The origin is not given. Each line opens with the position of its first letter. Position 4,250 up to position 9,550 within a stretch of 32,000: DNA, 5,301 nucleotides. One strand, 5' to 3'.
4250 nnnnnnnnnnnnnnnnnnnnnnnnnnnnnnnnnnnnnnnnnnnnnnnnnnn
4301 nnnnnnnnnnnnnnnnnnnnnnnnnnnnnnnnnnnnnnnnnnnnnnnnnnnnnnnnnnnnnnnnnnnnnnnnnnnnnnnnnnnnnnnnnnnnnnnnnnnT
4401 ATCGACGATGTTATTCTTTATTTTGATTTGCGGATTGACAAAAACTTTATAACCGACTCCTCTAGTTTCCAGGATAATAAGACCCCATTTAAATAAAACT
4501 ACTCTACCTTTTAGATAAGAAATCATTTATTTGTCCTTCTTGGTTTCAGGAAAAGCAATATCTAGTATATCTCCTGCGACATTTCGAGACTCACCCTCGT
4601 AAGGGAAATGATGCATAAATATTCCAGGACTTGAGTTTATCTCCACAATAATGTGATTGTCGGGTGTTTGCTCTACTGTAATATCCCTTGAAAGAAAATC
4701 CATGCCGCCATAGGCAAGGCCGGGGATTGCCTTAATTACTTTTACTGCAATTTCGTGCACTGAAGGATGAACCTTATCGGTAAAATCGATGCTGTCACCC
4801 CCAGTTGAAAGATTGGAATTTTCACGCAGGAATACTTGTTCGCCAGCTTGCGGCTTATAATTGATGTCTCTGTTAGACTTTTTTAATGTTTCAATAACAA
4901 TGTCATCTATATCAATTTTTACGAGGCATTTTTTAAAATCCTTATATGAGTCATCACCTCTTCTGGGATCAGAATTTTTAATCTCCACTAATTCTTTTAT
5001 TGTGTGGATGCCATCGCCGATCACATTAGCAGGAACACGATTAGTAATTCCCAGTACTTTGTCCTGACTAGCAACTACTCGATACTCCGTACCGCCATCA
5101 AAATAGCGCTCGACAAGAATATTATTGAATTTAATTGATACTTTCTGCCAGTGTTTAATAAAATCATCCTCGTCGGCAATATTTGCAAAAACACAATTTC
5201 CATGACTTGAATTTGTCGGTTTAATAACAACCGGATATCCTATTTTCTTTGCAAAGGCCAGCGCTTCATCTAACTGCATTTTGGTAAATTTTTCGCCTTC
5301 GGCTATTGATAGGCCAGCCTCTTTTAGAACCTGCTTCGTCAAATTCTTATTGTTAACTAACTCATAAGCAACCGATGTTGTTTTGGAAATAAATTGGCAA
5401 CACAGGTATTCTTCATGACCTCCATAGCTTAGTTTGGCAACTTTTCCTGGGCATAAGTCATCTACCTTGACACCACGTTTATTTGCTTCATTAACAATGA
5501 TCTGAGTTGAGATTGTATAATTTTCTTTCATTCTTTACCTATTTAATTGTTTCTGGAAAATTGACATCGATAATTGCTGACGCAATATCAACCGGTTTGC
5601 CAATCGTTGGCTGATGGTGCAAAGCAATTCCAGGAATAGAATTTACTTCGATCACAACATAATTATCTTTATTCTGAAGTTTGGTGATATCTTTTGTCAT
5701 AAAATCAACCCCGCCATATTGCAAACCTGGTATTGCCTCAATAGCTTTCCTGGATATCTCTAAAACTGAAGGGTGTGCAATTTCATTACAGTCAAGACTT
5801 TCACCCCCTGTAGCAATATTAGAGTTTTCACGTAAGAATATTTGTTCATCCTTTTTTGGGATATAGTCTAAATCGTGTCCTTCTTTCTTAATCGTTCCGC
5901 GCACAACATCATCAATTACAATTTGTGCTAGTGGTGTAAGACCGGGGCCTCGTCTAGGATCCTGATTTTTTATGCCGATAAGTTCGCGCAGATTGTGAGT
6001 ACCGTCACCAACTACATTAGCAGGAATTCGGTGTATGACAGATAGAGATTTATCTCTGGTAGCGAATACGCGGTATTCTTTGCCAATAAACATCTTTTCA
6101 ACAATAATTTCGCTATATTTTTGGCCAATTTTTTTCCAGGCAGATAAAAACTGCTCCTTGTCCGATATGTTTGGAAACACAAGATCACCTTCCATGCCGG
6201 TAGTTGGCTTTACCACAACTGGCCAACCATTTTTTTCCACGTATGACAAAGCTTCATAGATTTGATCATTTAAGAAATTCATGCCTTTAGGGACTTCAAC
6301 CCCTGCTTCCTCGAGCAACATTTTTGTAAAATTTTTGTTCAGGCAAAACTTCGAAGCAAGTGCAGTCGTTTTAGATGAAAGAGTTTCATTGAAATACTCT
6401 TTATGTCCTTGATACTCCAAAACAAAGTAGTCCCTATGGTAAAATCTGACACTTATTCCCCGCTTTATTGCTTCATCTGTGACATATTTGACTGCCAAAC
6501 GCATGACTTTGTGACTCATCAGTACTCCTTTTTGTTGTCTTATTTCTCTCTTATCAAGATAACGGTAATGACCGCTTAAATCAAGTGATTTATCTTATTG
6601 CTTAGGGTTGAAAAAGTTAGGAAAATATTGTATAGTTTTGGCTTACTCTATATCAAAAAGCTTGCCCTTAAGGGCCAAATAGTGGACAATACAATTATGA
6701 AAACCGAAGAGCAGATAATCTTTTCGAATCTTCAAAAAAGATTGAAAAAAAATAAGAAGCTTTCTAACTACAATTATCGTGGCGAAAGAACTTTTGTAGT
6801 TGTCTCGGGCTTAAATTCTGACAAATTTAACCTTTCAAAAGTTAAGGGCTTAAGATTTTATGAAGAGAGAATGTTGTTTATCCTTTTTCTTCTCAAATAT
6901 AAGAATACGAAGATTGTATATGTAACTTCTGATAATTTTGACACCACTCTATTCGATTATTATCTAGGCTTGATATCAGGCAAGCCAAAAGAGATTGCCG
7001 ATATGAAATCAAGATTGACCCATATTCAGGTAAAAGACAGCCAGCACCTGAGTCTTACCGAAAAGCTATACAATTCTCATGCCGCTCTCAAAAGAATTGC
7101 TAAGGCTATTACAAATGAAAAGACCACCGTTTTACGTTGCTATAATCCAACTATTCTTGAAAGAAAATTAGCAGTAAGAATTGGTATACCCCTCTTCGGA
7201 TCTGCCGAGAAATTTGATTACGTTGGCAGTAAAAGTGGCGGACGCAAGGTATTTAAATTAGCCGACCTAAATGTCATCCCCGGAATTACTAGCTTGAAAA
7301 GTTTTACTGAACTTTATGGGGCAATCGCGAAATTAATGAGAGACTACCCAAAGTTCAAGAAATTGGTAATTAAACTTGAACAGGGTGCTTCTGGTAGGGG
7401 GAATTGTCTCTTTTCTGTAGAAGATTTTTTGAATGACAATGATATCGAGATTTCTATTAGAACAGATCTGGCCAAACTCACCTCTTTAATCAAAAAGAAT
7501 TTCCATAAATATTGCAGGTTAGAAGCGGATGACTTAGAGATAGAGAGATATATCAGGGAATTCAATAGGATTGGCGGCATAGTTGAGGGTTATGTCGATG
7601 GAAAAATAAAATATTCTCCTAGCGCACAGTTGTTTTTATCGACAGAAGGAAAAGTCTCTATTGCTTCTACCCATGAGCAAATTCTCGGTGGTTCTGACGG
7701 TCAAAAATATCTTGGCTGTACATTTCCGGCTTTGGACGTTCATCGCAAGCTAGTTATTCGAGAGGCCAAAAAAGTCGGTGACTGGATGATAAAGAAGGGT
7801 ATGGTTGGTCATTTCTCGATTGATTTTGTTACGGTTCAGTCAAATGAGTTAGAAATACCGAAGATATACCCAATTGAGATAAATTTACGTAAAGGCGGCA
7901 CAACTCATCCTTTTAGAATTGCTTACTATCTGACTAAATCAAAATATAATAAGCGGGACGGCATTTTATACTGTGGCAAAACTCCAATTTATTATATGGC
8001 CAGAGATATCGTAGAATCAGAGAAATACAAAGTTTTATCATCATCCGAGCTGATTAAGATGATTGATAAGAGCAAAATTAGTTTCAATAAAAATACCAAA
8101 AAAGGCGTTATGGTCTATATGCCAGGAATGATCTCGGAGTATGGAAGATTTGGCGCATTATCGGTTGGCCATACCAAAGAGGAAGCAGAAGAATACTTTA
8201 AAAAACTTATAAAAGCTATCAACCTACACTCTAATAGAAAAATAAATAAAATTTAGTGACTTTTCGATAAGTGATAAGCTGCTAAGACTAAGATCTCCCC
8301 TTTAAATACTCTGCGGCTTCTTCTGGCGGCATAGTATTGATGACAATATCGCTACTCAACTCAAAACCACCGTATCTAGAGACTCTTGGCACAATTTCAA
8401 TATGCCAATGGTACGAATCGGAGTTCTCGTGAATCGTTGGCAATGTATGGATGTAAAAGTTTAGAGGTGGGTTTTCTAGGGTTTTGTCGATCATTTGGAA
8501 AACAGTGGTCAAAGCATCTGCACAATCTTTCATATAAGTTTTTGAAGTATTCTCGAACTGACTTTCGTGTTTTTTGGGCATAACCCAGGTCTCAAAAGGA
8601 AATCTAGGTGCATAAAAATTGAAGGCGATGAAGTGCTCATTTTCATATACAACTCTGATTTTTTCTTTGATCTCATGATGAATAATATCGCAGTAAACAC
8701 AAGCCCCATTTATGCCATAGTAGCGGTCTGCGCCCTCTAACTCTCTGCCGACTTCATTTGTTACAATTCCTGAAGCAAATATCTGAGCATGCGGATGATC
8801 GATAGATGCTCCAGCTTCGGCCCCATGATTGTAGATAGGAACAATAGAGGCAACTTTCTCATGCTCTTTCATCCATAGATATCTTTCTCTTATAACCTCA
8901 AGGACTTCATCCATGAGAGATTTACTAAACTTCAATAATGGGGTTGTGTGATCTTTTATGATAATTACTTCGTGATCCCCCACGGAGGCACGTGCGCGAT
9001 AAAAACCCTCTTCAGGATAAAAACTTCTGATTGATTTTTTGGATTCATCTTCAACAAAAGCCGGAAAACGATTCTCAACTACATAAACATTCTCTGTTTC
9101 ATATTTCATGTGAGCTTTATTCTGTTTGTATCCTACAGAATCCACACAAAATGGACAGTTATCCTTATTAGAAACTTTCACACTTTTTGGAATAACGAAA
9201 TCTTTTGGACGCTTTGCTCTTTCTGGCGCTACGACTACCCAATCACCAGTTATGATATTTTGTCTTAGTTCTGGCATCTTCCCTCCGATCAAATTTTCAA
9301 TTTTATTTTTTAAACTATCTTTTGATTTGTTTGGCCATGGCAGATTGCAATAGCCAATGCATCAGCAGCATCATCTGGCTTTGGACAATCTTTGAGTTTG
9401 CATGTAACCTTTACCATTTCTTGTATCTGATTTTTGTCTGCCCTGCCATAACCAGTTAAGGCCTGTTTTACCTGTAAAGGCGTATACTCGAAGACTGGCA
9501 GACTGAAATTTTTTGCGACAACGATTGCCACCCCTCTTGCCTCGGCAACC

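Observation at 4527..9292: Three ATP-grasp ligases plus a GalT-family nucleotidyltransferase embedded between ruvC and ruvA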

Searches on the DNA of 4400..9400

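Call 71: search_rna_families(source=window, start=4400, end=9400, threshold=evalue, max_evalue=1)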
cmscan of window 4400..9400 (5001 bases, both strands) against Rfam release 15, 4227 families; matches with E-value up to 1: 2.
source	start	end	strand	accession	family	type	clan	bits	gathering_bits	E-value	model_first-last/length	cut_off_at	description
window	7310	7446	+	RF00015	U4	Gene; snRNA; splicing;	CL00007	22.8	46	0.041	1-138/138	no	U4 spliceosomal RNA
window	5489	5651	-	RF02778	FdoG1_thermometer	Cis-reg; thermoregulator;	-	18.7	50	0.19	1-193/193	no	FdoG-1 5' UTR thermometer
